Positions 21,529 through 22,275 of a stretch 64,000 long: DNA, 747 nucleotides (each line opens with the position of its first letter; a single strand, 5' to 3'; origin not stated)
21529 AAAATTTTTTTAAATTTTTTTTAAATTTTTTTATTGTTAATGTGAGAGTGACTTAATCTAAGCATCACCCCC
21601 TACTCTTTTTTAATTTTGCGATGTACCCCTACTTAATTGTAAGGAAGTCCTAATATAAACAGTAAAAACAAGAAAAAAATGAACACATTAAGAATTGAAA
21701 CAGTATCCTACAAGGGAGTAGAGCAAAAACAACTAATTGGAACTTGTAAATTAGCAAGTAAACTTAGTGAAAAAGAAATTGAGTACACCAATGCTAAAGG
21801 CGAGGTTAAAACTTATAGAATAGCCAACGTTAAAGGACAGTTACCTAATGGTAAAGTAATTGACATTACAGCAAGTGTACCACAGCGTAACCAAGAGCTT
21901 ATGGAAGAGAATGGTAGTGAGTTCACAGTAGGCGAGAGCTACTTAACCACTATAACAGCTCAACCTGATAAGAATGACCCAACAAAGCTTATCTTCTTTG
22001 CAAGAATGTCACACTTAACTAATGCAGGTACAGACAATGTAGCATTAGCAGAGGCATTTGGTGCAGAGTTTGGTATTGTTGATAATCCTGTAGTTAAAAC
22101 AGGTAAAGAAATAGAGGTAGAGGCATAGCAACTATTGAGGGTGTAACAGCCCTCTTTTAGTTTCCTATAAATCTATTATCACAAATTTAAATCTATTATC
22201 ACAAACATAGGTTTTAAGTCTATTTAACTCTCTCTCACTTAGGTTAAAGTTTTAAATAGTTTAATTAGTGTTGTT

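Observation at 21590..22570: Compositionally atypical 149-aa gene bracketed by a 10-11-nt direct repeat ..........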

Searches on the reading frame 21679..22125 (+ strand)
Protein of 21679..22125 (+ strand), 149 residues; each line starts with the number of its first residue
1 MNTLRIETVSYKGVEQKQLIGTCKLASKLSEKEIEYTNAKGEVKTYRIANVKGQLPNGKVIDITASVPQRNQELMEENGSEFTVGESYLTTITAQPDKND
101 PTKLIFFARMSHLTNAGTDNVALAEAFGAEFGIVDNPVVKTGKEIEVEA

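Call 9: search_protein_families(library=pfam, proteins=[window:21679-22125:+], max_evalue=10)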
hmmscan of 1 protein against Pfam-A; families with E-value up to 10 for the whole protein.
window:21679-22125:+ (149 aa): 0 families

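Call 10: search_protein_families(library=phrogs, proteins=[window:21679-22125:+], max_evalue=1)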
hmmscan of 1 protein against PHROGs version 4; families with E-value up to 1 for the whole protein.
window:21679-22125:+ (149 aa): 1 family
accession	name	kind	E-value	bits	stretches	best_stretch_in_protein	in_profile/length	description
phrog_2941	-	head and packaging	0.32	11.6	1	62-124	87-149/208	virion structural protein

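Call 14: find_related_loci(query=window:21679-22125:+, collection=viral_contigs, flank=5000)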
Query window:21679-22125:+ (149 aa) in viral_contigs; peptide patterns used: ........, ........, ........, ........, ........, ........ (x = any residue, [..] = any of these).
15 stretches matched a pattern, but none encodes a relative of the query by tblastn (E <= 1e-3).

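Call 15: find_homologous_proteins(query=window:21679-22125:+)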
Query window:21679-22125:+ (149 aa): 11 proteins with E <= 0.001 among 24 candidates.
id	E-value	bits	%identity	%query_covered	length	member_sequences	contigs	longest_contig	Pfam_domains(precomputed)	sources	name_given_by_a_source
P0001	2.7e-89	314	99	100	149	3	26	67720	-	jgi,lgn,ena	-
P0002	1.5e-71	257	79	100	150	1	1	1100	-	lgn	-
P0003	2.9e-67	243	77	100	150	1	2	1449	-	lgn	-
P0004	8.1e-64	232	75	100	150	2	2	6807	-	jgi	jgi:hypothetical protein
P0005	7.3e-63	229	80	89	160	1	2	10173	-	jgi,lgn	jgi:hypothetical protein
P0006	5.1e-57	210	69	89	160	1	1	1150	-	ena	-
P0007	4.0e-56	207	67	97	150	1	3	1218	-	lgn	-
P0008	2.7e-51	191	60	100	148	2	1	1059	-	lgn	-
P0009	1.0e-49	186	61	100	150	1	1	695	-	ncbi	-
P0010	2.4e-49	185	64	93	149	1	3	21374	-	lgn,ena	-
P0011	4.2e-47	178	62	89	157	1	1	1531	-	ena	-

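Call 16: find_encoding_contigs(protein=P0010, flank=6000, max_places=3)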
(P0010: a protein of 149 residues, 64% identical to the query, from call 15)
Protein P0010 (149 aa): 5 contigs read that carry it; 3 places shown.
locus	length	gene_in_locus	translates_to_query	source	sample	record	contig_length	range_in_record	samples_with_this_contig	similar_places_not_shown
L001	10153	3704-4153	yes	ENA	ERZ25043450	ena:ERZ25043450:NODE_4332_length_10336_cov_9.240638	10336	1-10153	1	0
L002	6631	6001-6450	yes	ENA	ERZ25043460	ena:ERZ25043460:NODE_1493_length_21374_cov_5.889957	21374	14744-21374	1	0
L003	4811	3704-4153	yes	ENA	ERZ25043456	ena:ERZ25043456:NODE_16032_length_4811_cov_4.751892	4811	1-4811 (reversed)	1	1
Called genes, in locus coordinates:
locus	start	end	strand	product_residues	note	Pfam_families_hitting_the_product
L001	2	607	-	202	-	?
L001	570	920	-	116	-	-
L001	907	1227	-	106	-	-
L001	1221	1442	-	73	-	-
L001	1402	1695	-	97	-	-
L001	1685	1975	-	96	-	-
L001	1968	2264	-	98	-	-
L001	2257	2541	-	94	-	-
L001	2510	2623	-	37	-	-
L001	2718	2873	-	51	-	-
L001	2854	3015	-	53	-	-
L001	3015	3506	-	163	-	-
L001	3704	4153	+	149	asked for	-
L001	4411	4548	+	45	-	-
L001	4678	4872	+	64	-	-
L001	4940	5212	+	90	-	-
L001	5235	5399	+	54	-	-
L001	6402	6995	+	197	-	-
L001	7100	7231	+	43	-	-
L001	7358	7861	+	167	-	-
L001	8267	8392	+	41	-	-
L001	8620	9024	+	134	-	-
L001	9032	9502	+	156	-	-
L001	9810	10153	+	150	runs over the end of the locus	-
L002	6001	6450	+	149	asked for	-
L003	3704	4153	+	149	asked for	-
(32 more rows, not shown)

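Call 17: find_encoding_contigs(protein=P0005, flank=6000, max_places=3)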
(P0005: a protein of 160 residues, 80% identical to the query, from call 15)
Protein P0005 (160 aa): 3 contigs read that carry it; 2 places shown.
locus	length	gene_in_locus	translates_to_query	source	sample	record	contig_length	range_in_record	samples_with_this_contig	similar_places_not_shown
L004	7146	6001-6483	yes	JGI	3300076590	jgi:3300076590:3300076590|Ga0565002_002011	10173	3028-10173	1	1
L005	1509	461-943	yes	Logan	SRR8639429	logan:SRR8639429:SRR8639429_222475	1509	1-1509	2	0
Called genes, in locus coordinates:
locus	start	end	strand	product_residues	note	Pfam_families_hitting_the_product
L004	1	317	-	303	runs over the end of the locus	PF18899:DUF5655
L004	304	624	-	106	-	-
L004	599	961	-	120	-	-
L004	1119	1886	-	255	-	PF13643:DUF4145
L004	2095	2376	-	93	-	PF12728:HTH_17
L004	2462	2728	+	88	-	-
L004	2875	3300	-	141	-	PF14237:GYF_2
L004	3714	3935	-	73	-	-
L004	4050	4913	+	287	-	-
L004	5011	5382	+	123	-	-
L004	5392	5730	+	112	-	-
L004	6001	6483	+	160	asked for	-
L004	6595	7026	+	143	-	PF13479:AAA_24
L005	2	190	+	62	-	?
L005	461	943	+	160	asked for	-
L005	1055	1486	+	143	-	PF13479:AAA_24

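Call 18: find_encoding_contigs(protein=P0004, flank=6000, max_places=3)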
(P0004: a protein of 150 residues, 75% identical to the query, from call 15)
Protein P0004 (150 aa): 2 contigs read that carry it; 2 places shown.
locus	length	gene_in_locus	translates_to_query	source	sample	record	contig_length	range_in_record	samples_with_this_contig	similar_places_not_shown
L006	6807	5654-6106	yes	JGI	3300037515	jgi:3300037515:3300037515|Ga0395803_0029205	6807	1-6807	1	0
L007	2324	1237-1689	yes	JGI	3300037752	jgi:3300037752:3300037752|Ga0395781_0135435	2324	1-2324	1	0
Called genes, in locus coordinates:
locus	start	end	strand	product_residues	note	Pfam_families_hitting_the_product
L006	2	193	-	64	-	?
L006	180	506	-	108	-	-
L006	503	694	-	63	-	-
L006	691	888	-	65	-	-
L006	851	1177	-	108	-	-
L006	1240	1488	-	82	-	-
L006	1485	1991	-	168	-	-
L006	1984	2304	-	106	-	-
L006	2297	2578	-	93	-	-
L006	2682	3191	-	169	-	-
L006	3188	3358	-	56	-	-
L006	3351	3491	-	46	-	-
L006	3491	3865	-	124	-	PF10107:Endonuc_Holl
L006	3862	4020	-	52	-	-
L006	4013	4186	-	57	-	-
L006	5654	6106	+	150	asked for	-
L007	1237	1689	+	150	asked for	-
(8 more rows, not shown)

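Call 70: predict_structure(alignment_id=A3)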
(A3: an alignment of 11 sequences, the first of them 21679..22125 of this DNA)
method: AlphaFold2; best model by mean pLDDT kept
length: 149 residues; sequences in the alignment: 11
mean_pLDDT: 66.8   pTM: 0.59
mean pLDDT of the five models: 66.8, 54.1, 50.6, 47.2, 45.6
residues with pLDDT >= 90: 0; 70-90: 85; 50-70: 32; < 50: 32
segments of 3 or more residues with pLDDT < 50: 111-118, 128-149
pLDDT, mean of each block of 10 residues (from residue 1): 72 72 85 81 84 82 81 76 82 70 63 38 51 32 31
secondary structure, 60 per line:
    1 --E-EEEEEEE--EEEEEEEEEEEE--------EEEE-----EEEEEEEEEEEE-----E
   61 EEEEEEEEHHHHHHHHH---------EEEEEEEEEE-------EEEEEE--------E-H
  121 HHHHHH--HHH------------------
elements in order: E5-11 E14-25 E34-37 E43-54 E60-68 H69-77 E87-96 E104-109 H120-126

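Call 78: find_encoding_contigs(protein=P0008, flank=3000, max_places=2)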
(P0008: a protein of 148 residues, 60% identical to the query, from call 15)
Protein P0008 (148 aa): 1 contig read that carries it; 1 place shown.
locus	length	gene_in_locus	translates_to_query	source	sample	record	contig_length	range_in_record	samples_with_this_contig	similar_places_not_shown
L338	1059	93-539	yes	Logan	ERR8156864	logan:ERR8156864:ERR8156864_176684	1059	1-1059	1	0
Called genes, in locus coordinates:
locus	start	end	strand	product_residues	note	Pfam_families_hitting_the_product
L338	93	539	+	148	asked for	-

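Call 79: find_encoding_contigs(protein=P0009, flank=3000, max_places=2)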
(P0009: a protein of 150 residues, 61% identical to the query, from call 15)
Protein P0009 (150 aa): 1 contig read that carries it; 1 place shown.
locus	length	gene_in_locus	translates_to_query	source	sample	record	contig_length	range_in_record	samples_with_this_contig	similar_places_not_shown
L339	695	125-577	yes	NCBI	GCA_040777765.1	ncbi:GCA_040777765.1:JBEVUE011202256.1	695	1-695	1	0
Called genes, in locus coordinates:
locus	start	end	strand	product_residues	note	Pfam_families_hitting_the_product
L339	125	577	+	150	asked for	-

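Call 80: find_encoding_contigs(protein=P0011, flank=3000, max_places=2)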
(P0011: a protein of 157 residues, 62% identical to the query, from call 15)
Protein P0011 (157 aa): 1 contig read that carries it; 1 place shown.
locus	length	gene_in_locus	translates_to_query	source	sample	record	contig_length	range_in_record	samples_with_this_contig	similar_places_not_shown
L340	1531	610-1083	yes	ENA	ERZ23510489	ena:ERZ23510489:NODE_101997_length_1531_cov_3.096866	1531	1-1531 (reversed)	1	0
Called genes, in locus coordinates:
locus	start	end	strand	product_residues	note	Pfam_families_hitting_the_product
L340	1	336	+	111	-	?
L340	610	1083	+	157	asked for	-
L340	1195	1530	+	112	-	?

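Call 81: find_encoding_contigs(protein=P0007, flank=3000, max_places=2)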
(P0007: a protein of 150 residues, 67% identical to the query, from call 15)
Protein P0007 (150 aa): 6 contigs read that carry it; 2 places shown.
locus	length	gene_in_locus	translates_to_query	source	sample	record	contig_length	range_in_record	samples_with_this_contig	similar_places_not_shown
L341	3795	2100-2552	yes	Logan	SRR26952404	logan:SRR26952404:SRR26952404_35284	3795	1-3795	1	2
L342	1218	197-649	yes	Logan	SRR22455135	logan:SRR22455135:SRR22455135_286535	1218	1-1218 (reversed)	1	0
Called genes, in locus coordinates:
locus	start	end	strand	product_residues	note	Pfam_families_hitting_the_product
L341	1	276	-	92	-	?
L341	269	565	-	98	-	-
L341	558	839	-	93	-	-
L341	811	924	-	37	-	-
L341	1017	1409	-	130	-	-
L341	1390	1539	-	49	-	-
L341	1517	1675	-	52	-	-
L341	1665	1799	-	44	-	-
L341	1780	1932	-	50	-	-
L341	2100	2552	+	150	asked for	-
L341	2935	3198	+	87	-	-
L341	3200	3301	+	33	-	-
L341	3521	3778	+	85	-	-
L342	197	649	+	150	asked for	-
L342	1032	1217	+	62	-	?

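Call 82: find_encoding_contigs(protein=P0006, flank=3000, max_places=2)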
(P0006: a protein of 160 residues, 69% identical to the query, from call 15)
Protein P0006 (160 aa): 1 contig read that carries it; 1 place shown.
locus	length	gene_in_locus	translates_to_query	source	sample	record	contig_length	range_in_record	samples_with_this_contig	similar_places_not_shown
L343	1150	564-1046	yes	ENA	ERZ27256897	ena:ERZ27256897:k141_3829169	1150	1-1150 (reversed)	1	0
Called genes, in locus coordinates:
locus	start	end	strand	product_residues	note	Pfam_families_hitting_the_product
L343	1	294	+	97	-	?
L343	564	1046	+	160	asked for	-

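Call 97: search_solved_structures(query=A3, max_evalue=10)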
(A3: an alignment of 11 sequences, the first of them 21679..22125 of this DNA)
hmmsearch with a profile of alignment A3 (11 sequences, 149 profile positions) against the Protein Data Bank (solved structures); distinct sequences matched with E-value up to 10: 3.
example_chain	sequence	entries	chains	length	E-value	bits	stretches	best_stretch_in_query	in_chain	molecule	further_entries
4xhp_A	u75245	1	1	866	0.00093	22.4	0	31-83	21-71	ParM hybrid fusion protein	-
4xe8_A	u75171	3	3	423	0.17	15.1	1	31-83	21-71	Uncharacterized protein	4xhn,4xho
4xe7_A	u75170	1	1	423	0.17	15.1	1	31-83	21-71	Uncharacterized protein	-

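Call 98: fold_search(model_id=the predicted structure, library=viral)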
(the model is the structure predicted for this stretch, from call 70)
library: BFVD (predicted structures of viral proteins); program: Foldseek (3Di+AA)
matches with E <= 10: 1058; with E <= 0.001: 2
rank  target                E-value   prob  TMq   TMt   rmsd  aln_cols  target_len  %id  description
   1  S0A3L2                5.9e-08  1.00  0.58  0.53  17.6       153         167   25  Uncharacterized protein [Cellulophaga phage phi14:2]
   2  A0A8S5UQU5            6.5e-04  1.00  0.43  0.51  11.7       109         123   17  Uncharacterized protein [Podoviridae sp. ctQyH19]
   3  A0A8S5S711            1.4e-03  1.00  0.36  0.25  10.7       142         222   11  Single strand binding protein [Siphoviridae sp. ctVDy27]
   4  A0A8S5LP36            1.9e-03  0.99  0.33  0.31  20.5       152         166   12  Single-stranded DNA-binding protein [Siphoviridae sp. ctoiW10]
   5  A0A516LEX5            2.0e-03  1.00  0.35  0.37   5.5       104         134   10  (no name in the UniProt tables at hand)
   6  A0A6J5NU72            2.9e-03  0.98  0.30  0.27  14.0       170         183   12  DUF669 domain-containing protein [uncultured Caudovirales phage]
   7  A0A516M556            3.6e-03  1.00  0.34  0.44  16.1       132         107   11  (no name in the UniProt tables at hand)
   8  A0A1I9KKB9            3.8e-03  0.98  0.34  0.18  15.2       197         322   15  Putative SSB protein [Lactobacillus phage SA-C12]
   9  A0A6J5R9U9            3.8e-03  0.87  0.23  0.26  17.1       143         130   16  Single-stranded DNA-binding protein [uncultured Caudovirales phage]
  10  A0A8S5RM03            3.8e-03  0.82  0.18  0.16  15.6       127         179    9  Single strand binding protein [virus sp. ctQiC1]
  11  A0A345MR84            4.2e-03  1.00  0.35  0.43   8.4       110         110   14  (no name in the UniProt tables at hand)
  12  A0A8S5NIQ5            4.4e-03  0.90  0.26  0.25  18.0       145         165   11  Single stranded DNA binding protein [Siphoviridae sp. ctsMn4]
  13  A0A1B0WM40            4.6e-03  1.00  0.39  0.57   6.6       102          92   12  (no name in the UniProt tables at hand)
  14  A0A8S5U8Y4            4.9e-03  0.94  0.31  0.30  13.4       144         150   11  Uncharacterized protein [Siphoviridae sp. ctnMR5]
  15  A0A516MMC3            5.2e-03  1.00  0.36  0.44  19.2       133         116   14  (no name in the UniProt tables at hand)
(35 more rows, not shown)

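Call 104: search_protein_representatives(alignment_id=A3)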
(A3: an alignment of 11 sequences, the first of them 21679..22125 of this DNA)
Query: 11 sequences, 149 profile positions. Proteins with E-value up to 0.001 (for the whole library): 30; up to 1e-10: 16; up to 1e-30: 2. The best 30 are listed.
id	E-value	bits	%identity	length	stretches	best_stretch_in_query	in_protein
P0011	5.6e-70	250.3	-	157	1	1-140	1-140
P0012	3.3e-34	134.2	-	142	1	15-139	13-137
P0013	5.2e-30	120.6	-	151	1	7-138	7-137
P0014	3.5e-26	108.2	-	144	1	20-147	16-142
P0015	2.9e-25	105.2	-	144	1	1-138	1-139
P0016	3.4e-25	105.0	-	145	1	1-121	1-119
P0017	4.0e-24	101.5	-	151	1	1-147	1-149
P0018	9.8e-23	97.0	-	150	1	3-139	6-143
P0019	5.4e-21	91.4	-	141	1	8-145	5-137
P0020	9.6e-21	90.5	-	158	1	17-138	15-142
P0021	6.5e-20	87.9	-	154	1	14-132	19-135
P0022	1.4e-19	86.8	-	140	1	19-137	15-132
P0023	2.2e-17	79.6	-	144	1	4-130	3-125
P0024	3.1e-16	75.9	-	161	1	12-135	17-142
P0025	9.8e-16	74.3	-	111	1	40-129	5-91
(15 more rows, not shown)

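Call 107: search_protein_families(library=pfam, alignment_id=A6, max_evalue=0.01)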
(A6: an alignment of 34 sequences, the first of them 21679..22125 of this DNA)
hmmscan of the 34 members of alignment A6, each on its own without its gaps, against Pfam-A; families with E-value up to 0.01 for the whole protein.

A. member 1, window:21679-22125:+ (149 aa): 0 families

B. families by the number of members that match (of 34 scanned): 1 family
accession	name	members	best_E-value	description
PF09618.15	Cas_Csy4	1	0.0091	CRISPR-associated protein (Cas_Csy4)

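Call 110: predict_structure(alignment_id=A6)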
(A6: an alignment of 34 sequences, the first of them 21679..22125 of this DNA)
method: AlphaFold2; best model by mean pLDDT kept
length: 149 residues; sequences in the alignment: 34
mean_pLDDT: 81.7   pTM: 0.67
mean pLDDT of the five models: 81.7, 80.9, 79.7, 78.7, 78.6
residues with pLDDT >= 90: 75; 70-90: 38; 50-70: 22; < 50: 14
segments of 3 or more residues with pLDDT < 50: 135-148
pLDDT, mean of each block of 10 residues (from residue 1): 82 86 94 91 94 92 95 90 93 89 90 72 63 47 42
secondary structure, 60 per line:
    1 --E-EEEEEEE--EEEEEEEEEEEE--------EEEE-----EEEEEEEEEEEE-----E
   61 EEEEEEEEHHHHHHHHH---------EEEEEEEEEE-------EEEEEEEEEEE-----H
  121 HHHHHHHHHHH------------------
elements in order: E5-11 E14-25 E34-37 E43-54 E60-68 H69-77 E87-96 E104-114 H120-131
